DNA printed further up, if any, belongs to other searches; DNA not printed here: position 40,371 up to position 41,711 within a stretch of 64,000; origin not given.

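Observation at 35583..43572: Compact 8-kb AraC-associated locus combining keto-sugar-type enzymes with the Fe-S reductase trio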

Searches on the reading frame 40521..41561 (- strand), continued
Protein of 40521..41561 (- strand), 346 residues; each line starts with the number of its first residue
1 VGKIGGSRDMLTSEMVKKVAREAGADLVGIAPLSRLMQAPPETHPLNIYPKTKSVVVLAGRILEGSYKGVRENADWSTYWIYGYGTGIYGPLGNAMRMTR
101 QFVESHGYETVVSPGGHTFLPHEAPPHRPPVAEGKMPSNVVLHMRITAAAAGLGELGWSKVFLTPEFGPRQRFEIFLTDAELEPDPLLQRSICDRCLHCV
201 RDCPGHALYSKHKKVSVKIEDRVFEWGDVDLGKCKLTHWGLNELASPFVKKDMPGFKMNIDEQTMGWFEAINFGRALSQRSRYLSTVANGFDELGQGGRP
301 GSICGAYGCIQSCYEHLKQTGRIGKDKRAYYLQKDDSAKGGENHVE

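Call 62: search_protein_families(library=pfam, proteins=[L023:14214-15404:+, L021:8263-9036:+, L026:940-1785:+, L020:3087-4505:-, L021:6782-8194:-, L074:18089-19156:-, L014:714-1769:+, L029:17955-20558:+, L024:12777-13535:-, L027:3040-3783:-], max_evalue=0.001)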
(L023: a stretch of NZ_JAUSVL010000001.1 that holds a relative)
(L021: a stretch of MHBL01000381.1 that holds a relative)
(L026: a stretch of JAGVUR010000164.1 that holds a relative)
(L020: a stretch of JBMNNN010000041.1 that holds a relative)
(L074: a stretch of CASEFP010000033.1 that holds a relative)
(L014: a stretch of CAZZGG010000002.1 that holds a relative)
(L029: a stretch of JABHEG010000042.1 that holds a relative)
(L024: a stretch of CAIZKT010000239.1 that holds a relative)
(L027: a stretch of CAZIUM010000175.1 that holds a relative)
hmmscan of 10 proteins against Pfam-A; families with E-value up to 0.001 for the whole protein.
L023:14214-15404:+ (396 aa): 6 families
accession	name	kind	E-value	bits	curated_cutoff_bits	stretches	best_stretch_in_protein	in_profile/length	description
PF00107.32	ADH_zinc_N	-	1.7e-23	83.4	31.8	1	215-347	1-127/129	Zinc-binding dehydrogenase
PF08240.17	ADH_N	-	5.6e-18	65.6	23.5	1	52-174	1-103/104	Alcohol dehydrogenase GroES-like domain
PF16912.11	Glu_dehyd_C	-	1.2e-05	25.4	34.9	1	206-385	32-207/211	Glucose dehydrogenase C-terminus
PF00208.27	ELFV_dehydrog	-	8.9e-05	22.7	23.4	0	203-234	30-61/241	Glutamate/Leucine/Phenylalanine/Valine dehydrogenase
PF13602.12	ADH_zinc_N_2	-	0.00036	21.9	27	0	250-382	2-128/134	Zinc-binding dehydrogenase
PF00291.31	PALP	-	0.00043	20.2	35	1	203-274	53-124/295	Pyridoxal-phosphate dependent enzyme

L021:8263-9036:+ (257 aa): 3 families
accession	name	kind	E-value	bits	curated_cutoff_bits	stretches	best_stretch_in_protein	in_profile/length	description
PF09339.16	HTH_IclR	-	7.8e-14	51.6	22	1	9-58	1-50/52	IclR helix-turn-helix domain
PF12802.13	MarR_2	-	0.00024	21.7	27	1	15-59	9-53/61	MarR family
PF25213.1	HVO_A0261_N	-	0.00066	19.9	35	0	14-74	14-72/86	HVO_A0261 N-terminal domain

L026:940-1785:+ (281 aa): 1 family
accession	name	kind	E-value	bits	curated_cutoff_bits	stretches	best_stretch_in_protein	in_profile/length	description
PF04951.18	Peptidase_M55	-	9.4e-62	209.2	25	1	17-279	1-259/264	D-aminopeptidase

L020:3087-4505:- (472 aa): 3 families
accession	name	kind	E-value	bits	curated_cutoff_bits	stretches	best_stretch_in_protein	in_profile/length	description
PF00884.28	Sulfatase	-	1.9e-45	155.9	25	1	14-321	2-301/301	Sulfatase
PF16347.10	SGSH_C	-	6.2e-16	59.3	29.3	1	273-407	4-144/154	N-sulphoglucosamine sulphohydrolase, C-terminal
PF01663.27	Phosphodiest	-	4.4e-05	23.7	23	0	230-269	185-224/342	Type I phosphodiesterase / nucleotide pyrophosphatase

L021:6782-8194:- (470 aa): 7 families
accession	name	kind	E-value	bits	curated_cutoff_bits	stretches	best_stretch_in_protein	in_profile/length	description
PF12831.13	FAD_oxidored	-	2.7e-85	287.6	27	1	53-460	1-416/416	FAD dependent oxidoreductase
PF01266.30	DAO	-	4.3e-06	26.9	27.9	1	53-106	1-52/353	FAD dependent oxidoreductase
PF00890.30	FAD_binding_2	-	8.2e-06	25.7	20.4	1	53-94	1-42/414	FAD binding domain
PF07992.20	Pyr_redox_2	-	2.5e-05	24.3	26.1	1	52-86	1-36/291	Pyridine nucleotide-disulphide oxidoreductase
PF13450.12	NAD_binding_8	-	6.6e-05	23.5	21.9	1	56-113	1-56/68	NAD(P)-binding Rossmann-like domain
PF01134.28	GIDA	-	0.00018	21.1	22.1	1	53-82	1-31/391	Glucose inhibited division protein A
PF03486.20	HI0933_like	-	0.0002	21.4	50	1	53-94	2-43/244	HI0933-like protein Rossmann domain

L074:18089-19156:- (355 aa): 4 families
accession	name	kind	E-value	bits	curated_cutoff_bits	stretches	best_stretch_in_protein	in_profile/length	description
PF13377.12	Peripla_BP_3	-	2.7e-28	99.6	26.5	1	178-348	1-167/167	Periplasmic binding protein-like domain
PF00356.27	LacI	-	3.8e-11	43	27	1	7-55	2-46/46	Bacterial regulatory proteins, lacI family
PF13407.12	Peripla_BP_4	-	7.1e-11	42.6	35.1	1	88-293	20-219/258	Periplasmic binding protein domain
PF00532.27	Peripla_BP_1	-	1.5e-10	41.5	22.2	1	85-292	20-225/281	Periplasmic binding proteins and sugar binding domain of LacI family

L014:714-1769:+ (351 aa): 1 family
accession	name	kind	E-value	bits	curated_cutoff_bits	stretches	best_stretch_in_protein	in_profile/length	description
PF01208.23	URO-D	-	1.2e-21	77.6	23.9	1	135-345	137-343/346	Uroporphyrinogen decarboxylase (URO-D)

L029:17955-20558:+ (867 aa): 5 families
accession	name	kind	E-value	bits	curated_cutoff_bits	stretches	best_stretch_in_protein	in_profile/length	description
PF00069.31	Pkinase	-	1.9e-47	162.3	31.7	1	51-305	2-257/263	Protein kinase domain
PF07714.23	PK_Tyr_Ser-Thr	-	2.2e-28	99.7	23.1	1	51-300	2-250/258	Protein tyrosine and serine/threonine kinase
PF03109.22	ABC1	-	1.9e-06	27.6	22.9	1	123-202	143-220/244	ABC1 atypical kinase-like domain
PF01163.29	RIO1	-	0.0004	20.5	22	1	121-196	79-151/187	RIO domain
PF12799.13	LRR_4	-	0.00099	19.7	27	0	560-588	3-30/44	Leucine Rich repeats (2 copies)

L024:12777-13535:- (252 aa): 1 family
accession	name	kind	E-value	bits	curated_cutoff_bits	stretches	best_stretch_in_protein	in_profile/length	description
PF01261.30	AP_endonuc_2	-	1.2e-11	45.3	31.1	1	24-224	2-229/249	Xylose isomerase-like TIM barrel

L027:3040-3783:- (247 aa): 3 families
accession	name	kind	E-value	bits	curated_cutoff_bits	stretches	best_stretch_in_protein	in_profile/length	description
PF13561.12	adh_short_C2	-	2.9e-44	151.9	27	1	13-240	1-234/236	Enoyl-(Acyl carrier protein) reductase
PF00106.31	adh_short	-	1.6e-42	145.7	26.6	1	7-196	1-185/195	short chain dehydrogenase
PF08659.16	KR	-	6.5e-07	29.9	22.6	1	10-85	4-83/180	KR domain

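Call 80: search_protein_representatives(alignment_id=A5)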
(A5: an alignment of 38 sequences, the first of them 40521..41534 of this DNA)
Query: 38 sequences, 321 profile positions. Proteins with E-value up to 0.001 (for the whole library): 4700; up to 1e-10: 1329; up to 1e-30: 261. The best 150 are listed.
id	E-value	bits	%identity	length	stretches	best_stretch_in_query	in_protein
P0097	3.7e-164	561.7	-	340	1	2-318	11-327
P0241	1.3e-124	431.8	-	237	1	1-238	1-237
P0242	1.4e-107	375.8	-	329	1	1-313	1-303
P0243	3.9e-107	374.3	-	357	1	1-316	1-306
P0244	5.5e-96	337.7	-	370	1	2-315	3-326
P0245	2.5e-91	322.4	-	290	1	34-317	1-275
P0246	5.0e-91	321.4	-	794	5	4-227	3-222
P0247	2.2e-86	306.1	-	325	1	3-317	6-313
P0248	2.9e-82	292.6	-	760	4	3-231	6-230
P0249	2.0e-81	289.8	-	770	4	4-226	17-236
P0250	5.0e-81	288.5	-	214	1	115-285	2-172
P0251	4.2e-79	282.2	-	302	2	1-243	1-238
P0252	6.4e-77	275.0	-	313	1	1-312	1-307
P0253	1.4e-76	273.9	-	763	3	4-225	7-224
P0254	2.3e-76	273.2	-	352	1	1-318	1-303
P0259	1.1e-73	264.4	-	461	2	2-316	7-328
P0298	5.7e-57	209.5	-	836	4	1-224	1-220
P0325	3.7e-48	180.5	-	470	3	5-203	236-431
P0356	1.8e-42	161.8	-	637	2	5-241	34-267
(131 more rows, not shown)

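Call 81: search_protein_families(library=pfam, proteins=[P0246, P0248, P0298, L017:14460-17000:-, L084:6958-9174:+, P0259, P0325, P0356], max_evalue=0.01)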
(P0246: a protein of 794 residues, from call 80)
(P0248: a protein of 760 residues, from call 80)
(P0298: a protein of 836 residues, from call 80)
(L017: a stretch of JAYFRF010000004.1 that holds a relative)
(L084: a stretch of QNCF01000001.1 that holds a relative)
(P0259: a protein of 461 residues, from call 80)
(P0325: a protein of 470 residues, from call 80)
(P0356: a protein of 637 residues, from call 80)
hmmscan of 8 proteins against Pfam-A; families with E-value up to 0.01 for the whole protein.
P0246 (794 aa): 9 families
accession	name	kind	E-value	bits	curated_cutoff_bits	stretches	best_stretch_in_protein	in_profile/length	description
PF00037.32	Fer4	-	2.9e-07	30.5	21.1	2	173-190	5-22/24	4Fe-4S binding domain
PF12838.12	Fer4_7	-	1e-06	29.5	27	1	176-218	2-38/52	4Fe-4S dicluster domain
PF13183.11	Fer4_8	-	1.1e-06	29.5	27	0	166-189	46-67/68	4Fe-4S dicluster domain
PF08331.15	QueG_DUF1730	-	1.4e-06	28.6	25.1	0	327-356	3-32/77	Epoxyqueuosine reductase QueG, DUF1730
PF12837.12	Fer4_6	-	5.8e-06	26.5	25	2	173-189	6-22/24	4Fe-4S binding domain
PF13187.11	Fer4_9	-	1.4e-05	25.4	27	1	176-194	2-20/52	4Fe-4S dicluster domain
PF13237.11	Fer4_10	-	4.7e-05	23.7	25.5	1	170-194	3-22/53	4Fe-4S dicluster domain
PF13484.11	Fer4_16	-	6.5e-05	24.1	30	2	176-196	2-21/66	4Fe-4S double cluster binding domain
PF12800.12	Fer4_4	-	0.0067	17.1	24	0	173-188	1-16/17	4Fe-4S binding domain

P0248 (760 aa): 8 families
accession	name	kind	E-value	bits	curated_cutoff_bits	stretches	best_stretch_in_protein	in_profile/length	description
PF12838.12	Fer4_7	-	2.8e-10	40.9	27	2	633-674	2-42/52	4Fe-4S dicluster domain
PF13187.11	Fer4_9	-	1.4e-07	31.8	27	2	633-673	2-40/52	4Fe-4S dicluster domain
PF08331.15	QueG_DUF1730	-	5.2e-07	29.9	25.1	0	327-369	3-42/77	Epoxyqueuosine reductase QueG, DUF1730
PF13237.11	Fer4_10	-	4.2e-05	23.8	25.5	1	627-673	3-45/53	4Fe-4S dicluster domain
PF13484.11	Fer4_16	-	7.9e-05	23.8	30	1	633-653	2-21/66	4Fe-4S double cluster binding domain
PF12837.12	Fer4_6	-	0.00013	22.2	25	2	632-648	8-24/24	4Fe-4S binding domain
PF13183.11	Fer4_8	-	0.00024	22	27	0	624-646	46-67/68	4Fe-4S dicluster domain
PF13459.11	Fer4_15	-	0.003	18.7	22.4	0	178-208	7-36/66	4Fe-4S single cluster domain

P0298 (836 aa): 1 family
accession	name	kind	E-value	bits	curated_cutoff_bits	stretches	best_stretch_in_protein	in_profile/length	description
PF08331.15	QueG_DUF1730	-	1.6e-06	28.3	25.1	0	353-375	2-24/77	Epoxyqueuosine reductase QueG, DUF1730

L017:14460-17000:- (846 aa): 9 families
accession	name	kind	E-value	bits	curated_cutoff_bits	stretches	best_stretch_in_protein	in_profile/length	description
PF13484.11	Fer4_16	-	9.2e-07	30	30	1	228-248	2-21/66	4Fe-4S double cluster binding domain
PF13237.11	Fer4_10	-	3.4e-06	27.3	25.5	1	221-250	2-22/53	4Fe-4S dicluster domain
PF00037.32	Fer4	-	2.2e-05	24.5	21.1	1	223-243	3-23/24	4Fe-4S binding domain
PF12838.12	Fer4_7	-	3.3e-05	24.7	27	0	228-251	2-25/52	4Fe-4S dicluster domain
PF13183.11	Fer4_8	-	9.5e-05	23.3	27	0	740-762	4-26/68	4Fe-4S dicluster domain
PF12837.12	Fer4_6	-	0.00051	20.3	25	1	224-243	5-24/24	4Fe-4S binding domain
PF13187.11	Fer4_9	-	0.00061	20.2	27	1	227-242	36-51/52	4Fe-4S dicluster domain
PF17179.9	Fer4_22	-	0.0025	19.1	27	0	741-784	2-43/95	4Fe-4S dicluster domain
PF13534.11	Fer4_17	-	0.0041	18.1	22.2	0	740-760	1-21/61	4Fe-4S dicluster domain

L084:6958-9174:+ (738 aa): 9 families
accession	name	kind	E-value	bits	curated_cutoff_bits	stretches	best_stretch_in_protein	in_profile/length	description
PF13484.11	Fer4_16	-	1.7e-08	35.5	30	2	180-201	2-23/66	4Fe-4S double cluster binding domain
PF00037.32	Fer4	-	2.4e-08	33.9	21.1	2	179-195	7-23/24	4Fe-4S binding domain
PF12838.12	Fer4_7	-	3.4e-07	31.1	27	0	632-672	2-39/52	4Fe-4S dicluster domain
PF13237.11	Fer4_10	-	3.6e-07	30.5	25.5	1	174-201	3-34/53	4Fe-4S dicluster domain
PF13187.11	Fer4_9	-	4.9e-06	26.9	27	1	179-194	36-51/52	4Fe-4S dicluster domain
PF13183.11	Fer4_8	-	3.2e-05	24.8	27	0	171-192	46-66/68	4Fe-4S dicluster domain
PF14697.11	Fer4_21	-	7.7e-05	23.2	35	0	629-648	38-58/59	4Fe-4S dicluster domain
PF12837.12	Fer4_6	-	0.0018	18.6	25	1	179-195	8-24/24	4Fe-4S binding domain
PF08331.15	QueG_DUF1730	-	0.0057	17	25.1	0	35-55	1-21/77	Epoxyqueuosine reductase QueG, DUF1730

P0259 (461 aa): 7 families
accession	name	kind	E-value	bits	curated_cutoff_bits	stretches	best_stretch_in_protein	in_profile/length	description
PF00037.32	Fer4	-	1.2e-05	25.4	21.1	1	197-217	4-24/24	4Fe-4S binding domain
PF12838.12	Fer4_7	-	0.00032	21.6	27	1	201-241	2-39/52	4Fe-4S dicluster domain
PF13237.11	Fer4_10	-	0.00089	19.6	25.5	1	195-225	3-27/53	4Fe-4S dicluster domain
PF13187.11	Fer4_9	-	0.0016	18.8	27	1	200-216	36-52/52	4Fe-4S dicluster domain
PF13484.11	Fer4_16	-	0.0018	19.5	30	1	201-228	2-28/66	4Fe-4S double cluster binding domain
PF12797.12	Fer4_2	-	0.0026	18.1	24.5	1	194-212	3-21/22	4Fe-4S binding domain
PF12837.12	Fer4_6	-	0.0063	16.9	25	1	195-216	3-24/24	4Fe-4S binding domain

P0325 (470 aa): 8 families
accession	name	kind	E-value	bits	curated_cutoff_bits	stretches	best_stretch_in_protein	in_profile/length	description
PF12838.12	Fer4_7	-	3.8e-10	40.5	27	2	166-223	4-51/52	4Fe-4S dicluster domain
PF13484.11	Fer4_16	-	9e-10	39.6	30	1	413-469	4-65/66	4Fe-4S double cluster binding domain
PF00037.32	Fer4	-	7.7e-07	29.1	21.1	0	212-223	10-21/24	4Fe-4S binding domain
PF12837.12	Fer4_6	-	4.1e-06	26.9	25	0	212-223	11-22/24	4Fe-4S binding domain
PF13187.11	Fer4_9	-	7.5e-06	26.3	27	1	413-468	4-48/52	4Fe-4S dicluster domain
PF12798.12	Fer4_3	-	3.1e-05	24.9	27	0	212-223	3-14/15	4Fe-4S binding domain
PF12800.12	Fer4_4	-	6.2e-05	23.4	24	0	212-223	6-17/17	4Fe-4S binding domain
PF13237.11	Fer4_10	-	0.00046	20.5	25.5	0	212-227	11-22/53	4Fe-4S dicluster domain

P0356 (637 aa): 1 family
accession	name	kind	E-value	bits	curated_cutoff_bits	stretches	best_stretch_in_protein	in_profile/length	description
PF08331.15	QueG_DUF1730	-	0.00029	21.1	25.1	0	525-566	3-45/77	Epoxyqueuosine reductase QueG, DUF1730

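Call 90: search_protein_families(library=pfam, proteins=[L014:12058-13290:+, L017:11865-13076:-, L017:13086-14147:-, L016:7002-8459:+, L016:11763-14138:+, L016:236-1819:-, L018:12010-13854:+, L022:3654-6491:+, L046:10989-12923:+, L053:11267-13657:+], max_evalue=0.001)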
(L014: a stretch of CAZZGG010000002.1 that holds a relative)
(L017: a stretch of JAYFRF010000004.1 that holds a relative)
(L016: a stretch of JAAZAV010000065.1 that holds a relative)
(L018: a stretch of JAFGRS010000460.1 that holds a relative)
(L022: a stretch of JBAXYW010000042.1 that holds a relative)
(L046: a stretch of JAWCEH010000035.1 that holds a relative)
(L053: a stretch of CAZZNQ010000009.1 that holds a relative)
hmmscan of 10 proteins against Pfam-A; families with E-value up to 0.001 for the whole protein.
L014:12058-13290:+ (410 aa): 2 families
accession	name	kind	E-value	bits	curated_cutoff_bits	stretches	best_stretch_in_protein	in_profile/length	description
PF13173.12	AAA_14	-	9.4e-33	113.4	27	1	23-154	4-128/129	AAA domain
PF13635.12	DUF4143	-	4e-20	72.6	28.1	1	207-345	2-148/160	Domain of unknown function (DUF4143)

L017:11865-13076:- (403 aa): 0 families

L017:13086-14147:- (353 aa): 1 family
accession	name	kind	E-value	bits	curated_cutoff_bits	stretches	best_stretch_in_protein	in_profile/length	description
PF01263.26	Aldose_epim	-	2.2e-79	267.4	27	1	22-349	2-299/299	Aldose 1-epimerase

L016:7002-8459:+ (485 aa): 3 families
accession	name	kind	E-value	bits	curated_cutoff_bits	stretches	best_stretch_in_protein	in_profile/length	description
PF08245.18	Mur_ligase_M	-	5.6e-31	108.5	24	1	128-314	1-199/200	Mur ligase middle domain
PF02875.26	Mur_ligase_C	-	1.6e-11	45.6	28.4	1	336-461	1-126/127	Mur ligase, glutamate ligase domain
PF21799.2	MurD-like_N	-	1.5e-06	28.8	27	1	23-110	2-86/88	Mur ligase MurD-like, N-terminal domain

L016:11763-14138:+ (792 aa): 3 families
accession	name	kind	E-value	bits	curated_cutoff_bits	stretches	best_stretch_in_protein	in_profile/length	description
PF05343.19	Peptidase_M42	-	9.4e-135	448.8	23.2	2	495-778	12-290/292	M42 glutamyl aminopeptidase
PF01546.33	Peptidase_M20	-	6.1e-09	36.5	24.6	0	201-364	34-204/206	Peptidase family M20/M25/M40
PF04389.22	Peptidase_M28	-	8.2e-07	29.4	21.3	0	615-663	30-77/193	Peptidase family M28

L016:236-1819:- (527 aa): 2 families
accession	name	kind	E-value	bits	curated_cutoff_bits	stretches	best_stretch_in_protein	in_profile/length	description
PF13306.12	LRR_5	-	2.5e-08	34.3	27.7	1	387-437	16-65/127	BspA type Leucine rich repeat region (6 copies)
PF01841.26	Transglut_core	-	4.2e-07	30.6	23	1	198-289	10-108/108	Transglutaminase-like superfamily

L018:12010-13854:+ (614 aa): 1 family
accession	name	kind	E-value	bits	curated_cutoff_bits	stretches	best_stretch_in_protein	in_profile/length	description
PF00245.25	Alk_phosphatase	-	3.7e-79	267.1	24.4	1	53-510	1-420/423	Alkaline phosphatase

L022:3654-6491:+ (945 aa): 3 families
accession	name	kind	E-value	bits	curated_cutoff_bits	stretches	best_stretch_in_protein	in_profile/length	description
PF16126.11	DUF4838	-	5.7e-43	147.7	26.6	1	151-514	3-324/325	Domain of unknown function (DUF4838)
PF06452.16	CBM9_1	-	5.6e-07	30.1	23.4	1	608-746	1-133/185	Carbohydrate family 9 binding domain-like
PF03648.19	Glyco_hydro_67N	-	0.00017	22.2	24.3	1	53-138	29-120/120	Glycosyl hydrolase family 67 N-terminus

L046:10989-12923:+ (644 aa): 0 families

L053:11267-13657:+ (796 aa): 3 families
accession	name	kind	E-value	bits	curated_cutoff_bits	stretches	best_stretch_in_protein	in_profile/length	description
PF16126.11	DUF4838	-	1e-75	255.4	26.6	1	181-517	1-325/325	Domain of unknown function (DUF4838)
PF03648.19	Glyco_hydro_67N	-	2.3e-07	31.5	24.3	1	80-173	25-120/120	Glycosyl hydrolase family 67 N-terminus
PF02838.20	Glyco_hydro_20b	-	0.00011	23.4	26.1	1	89-176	32-107/124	Glycosyl hydrolase family 20, domain 2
